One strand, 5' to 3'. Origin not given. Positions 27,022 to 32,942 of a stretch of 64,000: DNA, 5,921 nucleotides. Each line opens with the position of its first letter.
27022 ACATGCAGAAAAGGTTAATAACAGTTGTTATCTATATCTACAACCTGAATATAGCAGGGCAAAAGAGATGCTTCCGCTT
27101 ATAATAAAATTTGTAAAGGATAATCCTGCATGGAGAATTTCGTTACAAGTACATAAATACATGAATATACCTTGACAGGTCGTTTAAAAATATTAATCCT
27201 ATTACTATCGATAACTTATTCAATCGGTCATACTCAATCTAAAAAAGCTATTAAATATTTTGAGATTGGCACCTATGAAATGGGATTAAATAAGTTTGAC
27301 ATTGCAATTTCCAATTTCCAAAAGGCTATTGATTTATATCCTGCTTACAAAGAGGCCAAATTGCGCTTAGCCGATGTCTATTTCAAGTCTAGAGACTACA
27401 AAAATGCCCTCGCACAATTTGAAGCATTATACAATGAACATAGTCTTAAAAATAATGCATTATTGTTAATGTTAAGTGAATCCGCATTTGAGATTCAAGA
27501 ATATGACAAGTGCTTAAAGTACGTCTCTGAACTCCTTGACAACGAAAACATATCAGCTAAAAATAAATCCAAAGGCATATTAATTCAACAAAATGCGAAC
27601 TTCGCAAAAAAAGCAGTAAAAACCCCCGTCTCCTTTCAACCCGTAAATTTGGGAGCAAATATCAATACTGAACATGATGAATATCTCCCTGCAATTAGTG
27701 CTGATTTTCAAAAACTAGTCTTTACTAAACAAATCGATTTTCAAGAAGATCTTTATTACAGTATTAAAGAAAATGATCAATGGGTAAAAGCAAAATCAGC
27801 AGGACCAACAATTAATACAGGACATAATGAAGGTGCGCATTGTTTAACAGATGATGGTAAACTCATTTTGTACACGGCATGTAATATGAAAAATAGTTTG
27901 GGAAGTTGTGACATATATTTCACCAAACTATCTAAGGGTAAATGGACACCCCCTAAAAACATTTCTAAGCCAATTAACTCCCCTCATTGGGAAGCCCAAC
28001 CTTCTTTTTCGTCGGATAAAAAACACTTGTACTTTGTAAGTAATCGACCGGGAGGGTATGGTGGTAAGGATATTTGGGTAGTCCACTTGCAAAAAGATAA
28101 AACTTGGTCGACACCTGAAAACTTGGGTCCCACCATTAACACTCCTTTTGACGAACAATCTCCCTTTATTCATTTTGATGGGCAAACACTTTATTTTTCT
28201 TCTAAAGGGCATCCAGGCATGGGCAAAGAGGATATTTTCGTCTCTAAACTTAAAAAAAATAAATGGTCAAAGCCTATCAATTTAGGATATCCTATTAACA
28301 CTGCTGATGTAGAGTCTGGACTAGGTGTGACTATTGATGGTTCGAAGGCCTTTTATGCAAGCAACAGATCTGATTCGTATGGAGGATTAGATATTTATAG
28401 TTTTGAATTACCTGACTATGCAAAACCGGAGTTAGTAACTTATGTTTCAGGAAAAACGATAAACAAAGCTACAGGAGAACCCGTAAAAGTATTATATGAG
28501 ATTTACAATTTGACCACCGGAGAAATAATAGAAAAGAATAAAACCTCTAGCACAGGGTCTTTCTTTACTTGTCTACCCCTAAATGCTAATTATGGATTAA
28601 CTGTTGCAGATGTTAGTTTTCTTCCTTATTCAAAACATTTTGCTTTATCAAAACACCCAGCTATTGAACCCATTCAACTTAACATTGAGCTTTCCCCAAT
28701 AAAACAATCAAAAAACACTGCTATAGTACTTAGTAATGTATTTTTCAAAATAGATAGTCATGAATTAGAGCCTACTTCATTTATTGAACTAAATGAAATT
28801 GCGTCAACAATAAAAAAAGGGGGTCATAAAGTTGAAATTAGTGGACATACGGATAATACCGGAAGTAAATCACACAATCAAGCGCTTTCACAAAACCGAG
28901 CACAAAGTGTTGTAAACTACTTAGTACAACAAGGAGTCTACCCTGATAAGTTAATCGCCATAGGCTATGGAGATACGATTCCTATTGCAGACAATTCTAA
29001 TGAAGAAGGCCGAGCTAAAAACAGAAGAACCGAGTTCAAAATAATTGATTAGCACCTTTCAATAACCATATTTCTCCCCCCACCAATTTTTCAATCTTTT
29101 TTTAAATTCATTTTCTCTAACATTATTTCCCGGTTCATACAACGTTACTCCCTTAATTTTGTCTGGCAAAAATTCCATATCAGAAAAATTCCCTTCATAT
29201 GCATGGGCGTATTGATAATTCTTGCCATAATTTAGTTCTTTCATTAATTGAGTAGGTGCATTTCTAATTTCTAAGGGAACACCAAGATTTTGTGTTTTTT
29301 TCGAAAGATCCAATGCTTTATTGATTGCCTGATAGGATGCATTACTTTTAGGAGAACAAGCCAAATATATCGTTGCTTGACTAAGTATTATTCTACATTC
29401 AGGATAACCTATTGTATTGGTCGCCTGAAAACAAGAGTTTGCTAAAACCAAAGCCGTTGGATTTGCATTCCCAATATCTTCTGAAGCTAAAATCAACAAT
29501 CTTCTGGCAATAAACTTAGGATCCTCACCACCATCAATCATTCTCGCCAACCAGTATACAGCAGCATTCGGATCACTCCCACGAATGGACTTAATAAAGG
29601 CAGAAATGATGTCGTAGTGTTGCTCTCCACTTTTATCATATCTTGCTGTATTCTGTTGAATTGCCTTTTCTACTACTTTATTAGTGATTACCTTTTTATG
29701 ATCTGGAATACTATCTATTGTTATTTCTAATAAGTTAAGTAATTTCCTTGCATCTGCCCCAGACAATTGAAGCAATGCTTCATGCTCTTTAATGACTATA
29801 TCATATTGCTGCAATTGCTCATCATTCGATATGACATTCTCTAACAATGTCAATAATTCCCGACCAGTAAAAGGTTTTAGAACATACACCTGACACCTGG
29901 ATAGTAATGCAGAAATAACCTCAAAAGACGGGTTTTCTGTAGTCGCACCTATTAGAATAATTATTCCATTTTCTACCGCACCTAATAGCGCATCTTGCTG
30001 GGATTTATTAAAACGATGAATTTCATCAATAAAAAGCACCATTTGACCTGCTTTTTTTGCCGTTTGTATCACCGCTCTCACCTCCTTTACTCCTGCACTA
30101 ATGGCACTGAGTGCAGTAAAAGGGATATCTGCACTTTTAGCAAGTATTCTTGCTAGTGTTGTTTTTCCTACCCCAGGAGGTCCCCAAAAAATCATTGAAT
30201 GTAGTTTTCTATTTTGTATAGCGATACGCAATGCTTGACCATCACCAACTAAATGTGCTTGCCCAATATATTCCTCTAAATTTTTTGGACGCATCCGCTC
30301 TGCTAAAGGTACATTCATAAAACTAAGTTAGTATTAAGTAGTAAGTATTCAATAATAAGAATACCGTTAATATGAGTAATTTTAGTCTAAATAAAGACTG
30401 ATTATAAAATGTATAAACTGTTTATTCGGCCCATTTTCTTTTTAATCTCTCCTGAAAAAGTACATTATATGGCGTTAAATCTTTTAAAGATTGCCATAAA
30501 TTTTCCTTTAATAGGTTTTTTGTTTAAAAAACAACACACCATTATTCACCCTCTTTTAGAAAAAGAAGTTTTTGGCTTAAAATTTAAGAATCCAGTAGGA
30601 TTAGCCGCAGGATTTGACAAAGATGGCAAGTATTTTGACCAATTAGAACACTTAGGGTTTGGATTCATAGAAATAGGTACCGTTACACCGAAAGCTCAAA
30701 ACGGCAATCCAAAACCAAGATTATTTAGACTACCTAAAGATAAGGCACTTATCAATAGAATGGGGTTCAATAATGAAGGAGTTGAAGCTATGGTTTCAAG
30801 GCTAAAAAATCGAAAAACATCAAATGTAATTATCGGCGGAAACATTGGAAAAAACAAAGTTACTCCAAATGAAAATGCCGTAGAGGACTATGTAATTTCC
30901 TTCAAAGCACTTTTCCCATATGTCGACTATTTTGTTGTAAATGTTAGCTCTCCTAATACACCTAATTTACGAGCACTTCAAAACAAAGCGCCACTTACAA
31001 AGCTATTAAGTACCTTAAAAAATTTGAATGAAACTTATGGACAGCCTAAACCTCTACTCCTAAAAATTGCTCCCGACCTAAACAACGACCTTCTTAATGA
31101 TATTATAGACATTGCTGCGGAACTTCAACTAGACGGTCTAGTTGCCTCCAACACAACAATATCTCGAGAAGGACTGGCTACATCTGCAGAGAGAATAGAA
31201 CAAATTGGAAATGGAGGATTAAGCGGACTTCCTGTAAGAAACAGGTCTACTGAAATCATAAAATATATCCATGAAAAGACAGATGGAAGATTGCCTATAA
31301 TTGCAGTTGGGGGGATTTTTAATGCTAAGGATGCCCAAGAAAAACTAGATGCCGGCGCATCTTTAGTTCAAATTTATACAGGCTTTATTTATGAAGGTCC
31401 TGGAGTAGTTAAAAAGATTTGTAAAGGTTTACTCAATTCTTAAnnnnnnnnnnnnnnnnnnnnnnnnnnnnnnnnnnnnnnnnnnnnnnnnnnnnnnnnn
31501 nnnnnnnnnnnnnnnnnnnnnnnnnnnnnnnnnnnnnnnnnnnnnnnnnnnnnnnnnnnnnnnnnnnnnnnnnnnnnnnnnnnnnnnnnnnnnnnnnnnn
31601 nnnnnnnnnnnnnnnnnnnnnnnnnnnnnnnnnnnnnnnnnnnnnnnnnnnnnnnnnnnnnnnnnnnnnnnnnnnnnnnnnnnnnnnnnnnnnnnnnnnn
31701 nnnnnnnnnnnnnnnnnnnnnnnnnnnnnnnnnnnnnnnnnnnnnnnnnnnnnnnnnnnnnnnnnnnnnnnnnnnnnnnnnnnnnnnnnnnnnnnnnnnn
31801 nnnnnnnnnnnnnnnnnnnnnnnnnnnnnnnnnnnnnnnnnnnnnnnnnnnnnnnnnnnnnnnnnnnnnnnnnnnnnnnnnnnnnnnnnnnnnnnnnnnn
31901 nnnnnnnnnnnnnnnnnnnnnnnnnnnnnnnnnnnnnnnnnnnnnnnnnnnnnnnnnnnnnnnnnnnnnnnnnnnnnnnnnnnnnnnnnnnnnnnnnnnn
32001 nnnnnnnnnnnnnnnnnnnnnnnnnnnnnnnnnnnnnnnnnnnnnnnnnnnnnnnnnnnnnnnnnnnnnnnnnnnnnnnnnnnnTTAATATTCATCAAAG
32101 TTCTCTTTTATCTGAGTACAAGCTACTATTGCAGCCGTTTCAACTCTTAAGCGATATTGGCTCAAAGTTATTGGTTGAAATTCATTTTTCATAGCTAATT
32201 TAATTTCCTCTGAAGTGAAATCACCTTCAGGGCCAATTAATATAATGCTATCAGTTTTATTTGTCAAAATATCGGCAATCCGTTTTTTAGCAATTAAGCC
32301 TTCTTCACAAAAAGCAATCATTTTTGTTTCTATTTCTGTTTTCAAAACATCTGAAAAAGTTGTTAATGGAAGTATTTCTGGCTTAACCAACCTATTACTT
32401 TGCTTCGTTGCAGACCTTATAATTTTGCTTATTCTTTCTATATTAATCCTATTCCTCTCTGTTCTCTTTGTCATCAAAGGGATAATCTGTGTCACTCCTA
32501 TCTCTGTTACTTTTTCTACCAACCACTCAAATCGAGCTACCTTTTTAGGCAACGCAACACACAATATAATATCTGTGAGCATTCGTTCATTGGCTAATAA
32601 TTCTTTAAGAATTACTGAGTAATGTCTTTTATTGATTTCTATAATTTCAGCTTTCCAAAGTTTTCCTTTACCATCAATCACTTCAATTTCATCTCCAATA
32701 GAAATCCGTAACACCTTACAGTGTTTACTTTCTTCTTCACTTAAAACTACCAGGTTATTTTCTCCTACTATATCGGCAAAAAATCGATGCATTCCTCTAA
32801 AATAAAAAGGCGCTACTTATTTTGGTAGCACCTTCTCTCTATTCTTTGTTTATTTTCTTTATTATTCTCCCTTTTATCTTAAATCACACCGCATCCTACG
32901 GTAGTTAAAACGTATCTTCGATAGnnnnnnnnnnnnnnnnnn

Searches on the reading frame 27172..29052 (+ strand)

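Call 43: search_protein_families(library=ncbifam, proteins=[window:27172-29052:+], max_evalue=0.00001)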
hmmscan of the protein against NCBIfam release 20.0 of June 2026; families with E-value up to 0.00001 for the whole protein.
window:27172-29052:+ (626 aa): 40 families (the best 25 are shown)
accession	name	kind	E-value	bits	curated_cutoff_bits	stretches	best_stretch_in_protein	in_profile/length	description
NF053607.1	CHU_0125_OmpA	equivalog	3e-87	293.6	620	1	5-626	5-638/639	CHU_0125 family OmpA-like outer membrane integrity protein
NF052230.1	T9SS_PorE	exception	6.1e-83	279.2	600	1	9-604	7-599/648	PorE family type IX secretion system protein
NF053611.1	YiaD_Gzip_OmpA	equivalog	7.4e-34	117.3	175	1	520-624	101-206/206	YiaD family glycine zipper/OmpA-like lipoprotein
NF053612.1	anchor_PA1041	equivalog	5.6e-31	108.3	250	1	512-624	119-235/236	PA1041 family peptidoglycan-binding anchor lipoprotein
NF053613.1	OMP_toxin_LptF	equivalog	1.4e-25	90.4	400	1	503-624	123-245/256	lipotoxin F family OmpA-related lipoprotein LptF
NF045787.1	OmpABordt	equivalog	3.6e-24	85.5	200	1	517-625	80-190/194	outer membrane protein OmpA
NF053585.1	OMP_LP_YfiB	equivalog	6.6e-23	81.4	128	1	521-620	56-156/163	outer membrane lipoprotein YfiB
NF033763.1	exchanger_TraB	exception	6.2e-22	77.3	700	1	511-625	382-498/522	outer membrane exchange protein TraB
NF006541.1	PRK09038.1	equivalog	7.1e-22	78.2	283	1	520-623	140-247/253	flagellar motor protein MotD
TIGR02802.1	Pal_lipo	equivalog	1.2e-21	76.8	125.35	1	523-623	2-103/104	peptidoglycan-associated lipoprotein Pal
TIGR03350.1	type_VI_ompA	equivalog_domain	1.6e-21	76.7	139.8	1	513-623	21-136/137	type VI secretion system protein TssL, long form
TIGR03789.1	pdsO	hypoth_equivalog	2.6e-20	73.2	152.2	1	509-622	127-241/243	sortase-associated OmpA-like protein PdsO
NF005999.0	PRK08126.1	subfamily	5.8e-20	71.5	571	1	540-624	342-430/432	hypothetical protein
NF007804.1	PRK10510.1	equivalog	1.9e-18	66.6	307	1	521-623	112-215/219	OmpA family lipoprotein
NF038224.1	OmpA_like_CmpA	equivalog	3.2e-18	66.1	300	1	515-624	104-214/233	C-OmpA-like family protein CmpA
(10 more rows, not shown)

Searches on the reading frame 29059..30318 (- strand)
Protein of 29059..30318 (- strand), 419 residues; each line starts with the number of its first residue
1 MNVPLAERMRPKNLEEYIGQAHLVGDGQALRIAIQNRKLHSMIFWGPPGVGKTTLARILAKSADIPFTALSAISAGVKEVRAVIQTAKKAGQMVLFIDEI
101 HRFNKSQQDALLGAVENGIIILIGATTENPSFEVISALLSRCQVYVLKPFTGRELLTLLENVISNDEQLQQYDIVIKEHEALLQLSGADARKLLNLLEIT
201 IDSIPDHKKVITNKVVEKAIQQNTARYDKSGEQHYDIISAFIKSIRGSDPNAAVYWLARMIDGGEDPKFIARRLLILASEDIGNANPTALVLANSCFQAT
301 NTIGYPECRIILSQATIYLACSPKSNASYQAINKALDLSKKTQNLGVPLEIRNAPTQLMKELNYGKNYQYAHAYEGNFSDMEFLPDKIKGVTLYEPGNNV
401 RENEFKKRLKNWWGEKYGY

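Call 43: search_protein_families(library=ncbifam, proteins=[window:29059-30318:-], max_evalue=0.00001)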
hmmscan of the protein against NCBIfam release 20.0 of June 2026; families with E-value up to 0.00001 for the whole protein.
window:29059-30318:- (419 aa): 64 families (the best 25 are shown)
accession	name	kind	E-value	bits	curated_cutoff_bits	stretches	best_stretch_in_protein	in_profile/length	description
NF009881.0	PRK13341.1-2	equivalog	4.4e-132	441.4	651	1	3-409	16-431/736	AAA family ATPase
NF009883.0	PRK13341.1-4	equivalog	3.8e-120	402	668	1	3-410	19-435/729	AAA family ATPase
NF009880.0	PRK13341.1-1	equivalog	1.9e-104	350.2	891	1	3-418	6-411/599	AAA family ATPase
NF009882.0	PRK13341.1-3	equivalog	1.5e-102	344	1197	1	2-404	17-428/734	AAA family ATPase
NF011289.0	PRK14700.1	equivalog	5.2e-62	209.7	570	1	114-410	3-292/300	recombination factor protein RarA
TIGR02397.1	dnaX_nterm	equivalog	1.7e-22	80.1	250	2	4-62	3-59/355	DNA polymerase III subunit gamma/tau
NF000868.0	PRK00080.1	equivalog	2.3e-19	69.5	282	1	7-127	17-139/330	Holliday junction branch migration DNA helicase RuvB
NF004549.0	PRK05896.1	equivalog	1.6e-18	66.7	578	2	7-63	8-62/642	DNA polymerase III subunits gamma and tau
NF011514.0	PRK14953.1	equivalog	1.3e-17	63.9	536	1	3-62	4-61/488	DNA polymerase III subunits gamma and tau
NF011512.0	PRK14950.1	equivalog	2.1e-17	63.5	593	1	8-62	9-61/585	DNA polymerase III subunits gamma and tau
NF011523.0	PRK14962.1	equivalog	2.2e-17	63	576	2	7-63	6-60/474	DNA polymerase III subunits gamma and tau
TIGR00635.1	ruvB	equivalog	1.6e-16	60.2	299.05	1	12-124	1-115/305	Holliday junction branch migration DNA helicase RuvB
NF006429.0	PRK08691.1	equivalog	4.4e-16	58.6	969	1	5-63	6-62/709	DNA polymerase III subunits gamma and tau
NF005171.0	PRK06645.1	equivalog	7.8e-16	57.6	614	1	72-219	107-254/509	DNA polymerase III subunits gamma and tau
NF011531.0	PRK14971.1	equivalog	1.6e-15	56.9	685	1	6-62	8-62/614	DNA polymerase III subunit gamma/tau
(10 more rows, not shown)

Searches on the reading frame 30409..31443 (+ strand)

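Call 43: search_protein_families(library=ncbifam, proteins=[window:30409-31443:+], max_evalue=0.00001)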
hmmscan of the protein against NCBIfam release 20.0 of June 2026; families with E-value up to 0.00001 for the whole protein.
window:30409-31443:+ (344 aa): 15 families
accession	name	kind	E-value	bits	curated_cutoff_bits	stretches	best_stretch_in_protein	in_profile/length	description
NF003652.0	PRK05286.2-5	equivalog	1.8e-147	491.1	267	1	1-343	2-342/353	quinone-dependent dihydroorotate dehydrogenase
NF003648.0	PRK05286.2-1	equivalog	6.5e-126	420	433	1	1-342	3-337/360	quinone-dependent dihydroorotate dehydrogenase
TIGR01036.1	pyrD_sub2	equivalog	4.8e-124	413.7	200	1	5-341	3-335/356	dihydroorotate dehydrogenase (quinone)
NF003646.0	PRK05286.1-4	equivalog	3.3e-123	410.9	457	1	2-341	3-336/341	quinone-dependent dihydroorotate dehydrogenase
NF003651.0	PRK05286.2-4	equivalog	3.2e-119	397.9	448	1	13-343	20-358/377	quinone-dependent dihydroorotate dehydrogenase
NF003645.0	PRK05286.1-2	equivalog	6.9e-119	396.9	366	1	4-342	7-336/359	quinone-dependent dihydroorotate dehydrogenase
NF003650.0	PRK05286.2-3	equivalog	5.2e-116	387.8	477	1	1-342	15-370/393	quinone-dependent dihydroorotate dehydrogenase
NF003644.0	PRK05286.1-1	equivalog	3.2e-112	375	418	1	1-339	1-334/336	quinone-dependent dihydroorotate dehydrogenase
NF003649.0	PRK05286.2-2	equivalog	2.1e-102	342.7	505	1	5-343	5-332/351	quinone-dependent dihydroorotate dehydrogenase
NF003647.0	PRK05286.1-5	equivalog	3e-89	299.3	619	1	1-341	1-334/354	quinone-dependent dihydroorotate dehydrogenase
TIGR01037.2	pyrD_sub1_fam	subfamily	6.8e-29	100.9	270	1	50-342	1-281/300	dihydroorotate dehydrogenase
NF005574.0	PRK07259.1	equivalog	1e-28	100.2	269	1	50-341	5-283/304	dihydroorotate dehydrogenase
NF041011.1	dihydoor_dh_Arch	equivalog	1.7e-22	79.9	330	1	53-341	2-269/289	dihydroorotate dehydrogenase PyrD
NF002702.0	PRK02506.1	equivalog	2.3e-16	59.8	301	1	57-341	11-290/313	dihydroorotate oxidase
NF006183.0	PRK08318.1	equivalog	1.2e-07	30.9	335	1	264-342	222-301/422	NAD-dependent dihydropyrimidine dehydrogenase subunit PreA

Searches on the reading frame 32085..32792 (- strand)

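Call 43: search_protein_families(library=ncbifam, proteins=[window:32085-32792:-], max_evalue=0.00001)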
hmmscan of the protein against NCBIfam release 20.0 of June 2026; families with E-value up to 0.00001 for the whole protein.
window:32085-32792:- (235 aa): 23 families
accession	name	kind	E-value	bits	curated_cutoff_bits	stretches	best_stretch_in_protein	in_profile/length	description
NF008702.0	PRK11713.6-1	equivalog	1.7e-64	217.3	269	1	1-229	1-230/235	16S rRNA (uracil(1498)-N(3))-methyltransferase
NF008697.0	PRK11713.4-1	equivalog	3.1e-46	157.7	234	1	12-231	17-242/250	16S rRNA (uracil(1498)-N(3))-methyltransferase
TIGR00046.1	TIGR00046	subfamily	2e-44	151.7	41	1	1-233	2-238/240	RsmE family RNA methyltransferase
NF008694.0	PRK11713.3-2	equivalog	4.3e-44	150.6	234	1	11-230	18-239/245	16S rRNA (uracil(1498)-N(3))-methyltransferase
NF008704.0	PRK11713.6-3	equivalog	3.3e-43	147.6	216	1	8-228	9-220/227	16S rRNA (uracil(1498)-N(3))-methyltransferase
NF008696.0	PRK11713.3-5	equivalog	6.7e-41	140.3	234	1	12-230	18-240/248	16S rRNA (uracil(1498)-N(3))-methyltransferase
NF008705.0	PRK11713.6-4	equivalog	3.7e-40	137.7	343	1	10-229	13-235/248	16S rRNA (uracil(1498)-N(3))-methyltransferase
NF008692.0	PRK11713.1-5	equivalog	5e-40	137.4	196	1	1-232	3-243/246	16S rRNA (uracil(1498)-N(3))-methyltransferase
NF008701.0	PRK11713.5-5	equivalog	4.8e-37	127.6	215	1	1-230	1-227/228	16S rRNA (uracil(1498)-N(3))-methyltransferase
NF008711.0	PRK11713.7-6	equivalog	3e-35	122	304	1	1-226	3-236/244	16S rRNA (uracil(1498)-N(3))-methyltransferase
NF008709.0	PRK11713.7-4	equivalog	1.6e-34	119.4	292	1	12-228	13-238/246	16S rRNA (uracil(1498)-N(3))-methyltransferase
NF008706.0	PRK11713.7-1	equivalog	7.3e-33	114.3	273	1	1-223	3-221/232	16S rRNA (uracil(1498)-N(3))-methyltransferase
NF008693.0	PRK11713.2-3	equivalog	3.6e-29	101.7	210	1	9-233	12-243/246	16S rRNA (uracil(1498)-N(3))-methyltransferase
NF008703.0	PRK11713.6-2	equivalog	2.1e-28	99.1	291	1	13-224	16-231/242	16S rRNA (uracil(1498)-N(3))-methyltransferase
NF008707.0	PRK11713.7-2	equivalog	3e-27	95.4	327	1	2-232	12-253/255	16S rRNA (uracil(1498)-N(3))-methyltransferase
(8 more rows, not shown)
